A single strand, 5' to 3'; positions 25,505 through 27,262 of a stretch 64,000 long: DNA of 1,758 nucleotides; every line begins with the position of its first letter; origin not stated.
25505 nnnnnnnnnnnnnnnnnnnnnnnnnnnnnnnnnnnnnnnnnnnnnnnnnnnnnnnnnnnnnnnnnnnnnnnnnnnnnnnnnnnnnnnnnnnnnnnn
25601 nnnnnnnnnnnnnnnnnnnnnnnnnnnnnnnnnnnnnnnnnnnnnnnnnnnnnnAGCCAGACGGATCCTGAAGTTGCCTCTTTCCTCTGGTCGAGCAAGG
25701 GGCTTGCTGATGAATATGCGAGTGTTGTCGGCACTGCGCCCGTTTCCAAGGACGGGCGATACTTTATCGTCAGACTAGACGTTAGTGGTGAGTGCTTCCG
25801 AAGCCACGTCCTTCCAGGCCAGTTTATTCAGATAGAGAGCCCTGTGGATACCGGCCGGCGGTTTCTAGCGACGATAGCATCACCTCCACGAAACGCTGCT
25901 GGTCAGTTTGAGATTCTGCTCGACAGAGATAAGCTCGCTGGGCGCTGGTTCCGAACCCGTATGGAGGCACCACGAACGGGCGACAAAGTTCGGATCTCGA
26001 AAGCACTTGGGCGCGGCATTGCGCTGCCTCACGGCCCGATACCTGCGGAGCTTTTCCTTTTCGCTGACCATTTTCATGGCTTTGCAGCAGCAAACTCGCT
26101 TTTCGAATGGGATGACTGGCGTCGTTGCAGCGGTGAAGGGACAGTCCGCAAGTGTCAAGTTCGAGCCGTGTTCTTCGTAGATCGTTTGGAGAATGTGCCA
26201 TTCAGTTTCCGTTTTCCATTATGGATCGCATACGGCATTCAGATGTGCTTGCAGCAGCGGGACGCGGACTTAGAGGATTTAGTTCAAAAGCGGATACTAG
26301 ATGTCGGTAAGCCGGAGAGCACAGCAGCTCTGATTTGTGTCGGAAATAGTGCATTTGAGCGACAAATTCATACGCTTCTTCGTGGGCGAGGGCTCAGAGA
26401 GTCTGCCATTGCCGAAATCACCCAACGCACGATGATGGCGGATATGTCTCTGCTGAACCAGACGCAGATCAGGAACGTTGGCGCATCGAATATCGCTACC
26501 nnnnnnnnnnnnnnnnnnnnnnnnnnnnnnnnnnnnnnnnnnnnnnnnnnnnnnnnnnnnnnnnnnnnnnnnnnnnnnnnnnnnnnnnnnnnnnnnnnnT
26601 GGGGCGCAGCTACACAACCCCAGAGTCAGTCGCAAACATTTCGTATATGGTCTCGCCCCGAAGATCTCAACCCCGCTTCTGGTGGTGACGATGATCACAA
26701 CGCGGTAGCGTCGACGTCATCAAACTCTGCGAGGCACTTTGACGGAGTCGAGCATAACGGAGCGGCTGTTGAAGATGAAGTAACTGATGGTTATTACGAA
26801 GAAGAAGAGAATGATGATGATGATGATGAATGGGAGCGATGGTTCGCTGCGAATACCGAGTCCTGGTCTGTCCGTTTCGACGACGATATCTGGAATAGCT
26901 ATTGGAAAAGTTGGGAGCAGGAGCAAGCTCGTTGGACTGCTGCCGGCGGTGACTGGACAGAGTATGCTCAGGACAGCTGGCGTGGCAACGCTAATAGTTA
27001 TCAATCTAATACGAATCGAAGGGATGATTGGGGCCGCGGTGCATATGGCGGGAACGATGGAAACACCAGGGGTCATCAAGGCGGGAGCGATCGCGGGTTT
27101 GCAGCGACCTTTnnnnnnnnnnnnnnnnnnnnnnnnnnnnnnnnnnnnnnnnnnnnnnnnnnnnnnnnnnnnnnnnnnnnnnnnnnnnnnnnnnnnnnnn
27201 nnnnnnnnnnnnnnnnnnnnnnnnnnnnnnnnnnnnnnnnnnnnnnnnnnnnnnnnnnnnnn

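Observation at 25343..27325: Unusual domain architecture: FNR-like flavoprotein oxidoreductase fused to a C-terminal J-domain through an acidic, Trp-rich linker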

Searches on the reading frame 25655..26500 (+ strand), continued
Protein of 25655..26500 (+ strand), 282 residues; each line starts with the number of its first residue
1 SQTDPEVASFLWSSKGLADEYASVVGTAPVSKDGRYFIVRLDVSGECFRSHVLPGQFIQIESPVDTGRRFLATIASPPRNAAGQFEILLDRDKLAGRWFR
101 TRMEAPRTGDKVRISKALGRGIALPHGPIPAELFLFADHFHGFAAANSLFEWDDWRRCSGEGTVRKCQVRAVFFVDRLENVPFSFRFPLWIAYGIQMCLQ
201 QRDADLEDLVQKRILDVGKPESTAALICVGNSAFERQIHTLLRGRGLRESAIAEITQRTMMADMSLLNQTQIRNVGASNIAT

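Call 46: fold_search(model_id=the predicted structure, library=pdb)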
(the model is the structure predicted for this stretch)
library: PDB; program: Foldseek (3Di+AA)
matches with E <= 10: 653; with E <= 0.001: 230
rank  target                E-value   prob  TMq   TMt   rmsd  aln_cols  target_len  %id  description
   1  2bgi                  1.5e-11  1.00  0.62  0.68   4.2       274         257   14  X-Ray Structure of the Ferredoxin-NADP(H) Reductase from Rhodobacter capsulatus complexed with three molecules of the de (released 2005-09-07)
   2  4k1x_A                1.7e-11  1.00  0.63  0.70   4.1       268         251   14  Ferredoxin-NADP(H) Reductase mutant with Ala 266 replaced by Tyr (A266Y) and residues 267-272 deleted. (released 2013-11-13)
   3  2vnk_B                2.7e-11  1.00  0.64  0.71   4.0       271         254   16  X-RAY STRUCTURE OF THE FERREDOXIN-NADP(H) REDUCTASE FROM RHODOBACTER CAPSULATUS IN COMPLEX WITH NADP. FORM III AT 1.93 (released 2008-11-11)
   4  1gvh                  3.4e-11  1.00  0.63  0.46   4.8       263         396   12  The X-ray structure of ferric Escherichia coli flavohemoglobin reveals an unespected geometry of the distal heme pocket (released 2002-08-06)
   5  9nez_C                5.0e-11  1.00  0.64  0.64   4.6       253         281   20  Structure of the Pyrococcus furiosus SHI complex (released 2025-07-09)
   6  2bgj_A                5.0e-11  1.00  0.62  0.66   4.6       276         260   16  X-Ray Structure of the Ferredoxin-NADP(H) Reductase from Rhodobacter capsulatus at 2.1 Angstroms (released 2005-09-07)
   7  8dos_A                5.3e-11  1.00  0.62  0.69   4.3       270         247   15  Crystal structure of Ferredoxin (flavodoxin):NADP(+) oxidoreductase from Klebsiella pneumoniae (released 2022-07-27)
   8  5tr9_A                1.2e-10  1.00  0.66  0.74   3.9       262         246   17  Crystal Structure of a ferredoxin NADP+ reductase from Neisseria gonorrhoeae with bound FAD (released 2016-11-09)
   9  4fk8_A                1.2e-10  1.00  0.61  0.69   4.4       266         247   16  Crystal structure of FERREDOXIN-NADP REDUCTASE from burkholderia thailandensis E264 with bound FAD (released 2012-06-20)
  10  5thx                  1.3e-10  1.00  0.66  0.72   4.1       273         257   16  Crystal Structure of a ferredoxin NADP+ reductase from Neisseria gonorrhoeae with bound NADP and FAD (released 2016-10-19)
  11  2eix_A                1.4e-10  1.00  0.58  0.66   4.5       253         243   10  The Structure of Physarum polycephalum cytochrome b5 reductase (released 2007-04-17)
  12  4fk8_B                1.5e-10  1.00  0.60  0.68   4.5       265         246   16  Crystal structure of FERREDOXIN-NADP REDUCTASE from burkholderia thailandensis E264 with bound FAD (released 2012-06-20)
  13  4b4d                  1.6e-10  1.00  0.63  0.69   4.3       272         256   15  Crystal structure of FAD-containing ferredoxin-NADP reductase from Xanthomonas axonopodis pv. citri (released 2013-08-21)
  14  5ogx                  1.7e-10  1.00  0.65  0.55   4.0       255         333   15  Crystal structure of Amycolatopsis cytochrome P450 reductase GcoB. (released 2018-07-04)
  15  4f7d_B                1.8e-10  1.00  0.61  0.69   4.4       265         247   15  Crystal structure of ferredoxin-NADP reductase from burkholderia thailandensis E264 (released 2012-05-30)
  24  1a8p                  3.1e-10  1.00  0.63  0.68   4.0       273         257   17  FERREDOXIN REDUCTASE FROM AZOTOBACTER VINELANDII (released 1998-06-17)
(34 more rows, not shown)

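Call 48: search_solved_structures(query=A7, max_evalue=1, show_alignments=4)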
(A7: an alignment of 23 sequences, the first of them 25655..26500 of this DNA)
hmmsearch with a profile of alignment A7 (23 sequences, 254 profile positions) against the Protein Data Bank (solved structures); distinct sequences matched with E-value up to 1: 12.
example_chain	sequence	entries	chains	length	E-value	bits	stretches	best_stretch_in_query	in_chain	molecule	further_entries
9nez_C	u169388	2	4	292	1.2e-07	34.1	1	7-120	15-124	Sulfhydrogenase 1 subunit gamma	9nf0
1a8p_A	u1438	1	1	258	0.001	21.2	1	43-137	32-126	NADPH:FERREDOXIN OXIDOREDUCTASE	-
1ep3_B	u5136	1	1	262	0.0014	20.8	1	18-122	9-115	DIHYDROOROTATE DEHYDROGENASE B (PYRK SUBUNIT)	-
1ep1_B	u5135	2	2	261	0.0015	20.7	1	18-122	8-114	DIHYDROOROTATE DEHYDROGENASE B (PYRK SUBUNIT)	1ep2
5ksw_B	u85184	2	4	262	0.0031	19.7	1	18-122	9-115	Dihydroorotate dehydrogenase B (NAD(+)), electron transfer subunit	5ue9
2qdx_A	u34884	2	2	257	0.018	17.2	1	44-123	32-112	Ferredoxin reductase | Ferredoxin--NADP+ reductase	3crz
5thx_A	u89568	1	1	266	0.032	16.4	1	44-104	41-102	Ferredoxin--NADP reductase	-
6rr3_A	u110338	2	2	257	0.17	14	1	45-103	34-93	Ferredoxin-NADP reductase | Ferredoxin--NADP reductase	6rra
9gxb_A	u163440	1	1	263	0.17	13.9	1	45-103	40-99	ferredoxin--NADP(+) reductase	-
9gxc_A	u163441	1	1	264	0.18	13.9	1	45-103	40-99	ferredoxin--NADP(+) reductase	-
4b4d_A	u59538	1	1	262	0.43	12.7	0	44-122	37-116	FERREDOXIN-NADP REDUCTASE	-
7kym_A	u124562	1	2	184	0.77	11.8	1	208-246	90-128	MarR family transcriptional regulator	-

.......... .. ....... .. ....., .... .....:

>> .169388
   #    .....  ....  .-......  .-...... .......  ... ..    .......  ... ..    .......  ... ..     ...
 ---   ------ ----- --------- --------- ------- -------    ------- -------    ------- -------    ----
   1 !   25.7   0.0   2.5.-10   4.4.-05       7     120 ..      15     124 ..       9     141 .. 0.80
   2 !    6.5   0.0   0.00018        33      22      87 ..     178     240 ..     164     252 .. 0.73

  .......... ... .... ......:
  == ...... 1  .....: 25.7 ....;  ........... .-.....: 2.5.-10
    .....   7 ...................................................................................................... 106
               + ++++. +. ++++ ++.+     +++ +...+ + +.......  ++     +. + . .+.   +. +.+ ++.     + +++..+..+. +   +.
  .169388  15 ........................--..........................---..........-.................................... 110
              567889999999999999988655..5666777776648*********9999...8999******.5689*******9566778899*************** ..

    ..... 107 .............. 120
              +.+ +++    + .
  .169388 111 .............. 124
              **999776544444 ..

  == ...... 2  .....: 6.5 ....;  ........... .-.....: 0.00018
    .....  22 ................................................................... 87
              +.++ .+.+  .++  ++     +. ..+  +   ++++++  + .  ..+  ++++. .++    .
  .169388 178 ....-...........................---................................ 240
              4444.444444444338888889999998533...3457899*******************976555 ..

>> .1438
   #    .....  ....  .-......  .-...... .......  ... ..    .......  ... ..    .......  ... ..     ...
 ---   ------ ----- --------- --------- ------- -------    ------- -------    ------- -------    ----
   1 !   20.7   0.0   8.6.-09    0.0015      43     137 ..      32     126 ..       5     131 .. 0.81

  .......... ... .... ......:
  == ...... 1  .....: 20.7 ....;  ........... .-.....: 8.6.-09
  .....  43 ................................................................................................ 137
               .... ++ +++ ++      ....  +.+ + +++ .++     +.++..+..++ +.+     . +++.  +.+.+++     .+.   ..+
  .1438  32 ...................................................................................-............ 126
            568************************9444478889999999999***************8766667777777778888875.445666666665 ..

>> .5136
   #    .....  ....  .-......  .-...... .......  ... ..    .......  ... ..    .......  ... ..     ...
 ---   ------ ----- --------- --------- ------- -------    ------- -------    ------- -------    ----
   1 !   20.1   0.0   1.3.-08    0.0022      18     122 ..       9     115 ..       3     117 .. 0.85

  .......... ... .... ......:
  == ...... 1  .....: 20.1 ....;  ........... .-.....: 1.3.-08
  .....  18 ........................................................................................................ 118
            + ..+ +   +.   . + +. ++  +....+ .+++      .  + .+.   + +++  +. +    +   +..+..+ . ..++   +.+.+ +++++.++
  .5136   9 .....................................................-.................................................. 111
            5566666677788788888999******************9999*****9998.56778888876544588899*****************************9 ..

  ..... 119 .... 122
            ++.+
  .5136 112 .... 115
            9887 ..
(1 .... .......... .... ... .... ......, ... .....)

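Call 54: find_encoding_contigs(protein=P0187, flank=8000, max_places=3)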
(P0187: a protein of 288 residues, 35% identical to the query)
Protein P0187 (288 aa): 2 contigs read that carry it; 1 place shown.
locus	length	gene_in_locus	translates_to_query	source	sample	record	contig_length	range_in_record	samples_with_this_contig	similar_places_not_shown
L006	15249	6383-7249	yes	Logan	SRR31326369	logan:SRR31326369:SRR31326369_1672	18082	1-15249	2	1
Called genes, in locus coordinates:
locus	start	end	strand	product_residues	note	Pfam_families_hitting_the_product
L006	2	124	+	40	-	?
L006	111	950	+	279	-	PF01789:PsbP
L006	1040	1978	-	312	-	PF00889:EF_TS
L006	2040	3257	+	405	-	PF08547:CIA30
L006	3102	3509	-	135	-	-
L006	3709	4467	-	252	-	PF01138:RNase_PH, PF03725:RNase_PH_C (weak)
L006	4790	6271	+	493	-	PF00075:RNase_H, PF00929:RNase_T (weak)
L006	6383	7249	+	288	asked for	PF00175:NAD_binding_1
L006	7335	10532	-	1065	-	PF25539:Bestrophin_2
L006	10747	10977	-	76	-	-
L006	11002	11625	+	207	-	-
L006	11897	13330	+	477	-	PF08652:RAI1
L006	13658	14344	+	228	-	PF01327:Pep_deformylase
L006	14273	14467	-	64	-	-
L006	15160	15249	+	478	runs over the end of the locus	PF04818:CID, PF23228:zf_PCFS4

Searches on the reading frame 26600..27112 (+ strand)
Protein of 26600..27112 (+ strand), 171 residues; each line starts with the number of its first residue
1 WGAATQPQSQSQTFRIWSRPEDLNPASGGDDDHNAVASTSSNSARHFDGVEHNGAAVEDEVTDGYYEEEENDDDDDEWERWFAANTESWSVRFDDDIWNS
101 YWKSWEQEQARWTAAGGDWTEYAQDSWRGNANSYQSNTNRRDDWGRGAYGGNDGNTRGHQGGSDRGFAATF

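Call 45: find_homologous_proteins(query=A6, max_evalue=0.001)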
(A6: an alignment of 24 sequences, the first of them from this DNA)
Query A6 (24 sequences): 909 candidates shared short words with the query, none scored E <= 0.001.

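Call 63: search_solved_structures(query=A6, max_evalue=5, show_alignments=2)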
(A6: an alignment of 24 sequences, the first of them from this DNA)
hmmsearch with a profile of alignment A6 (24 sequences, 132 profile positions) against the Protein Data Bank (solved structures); distinct sequences matched with E-value up to 5: 0.
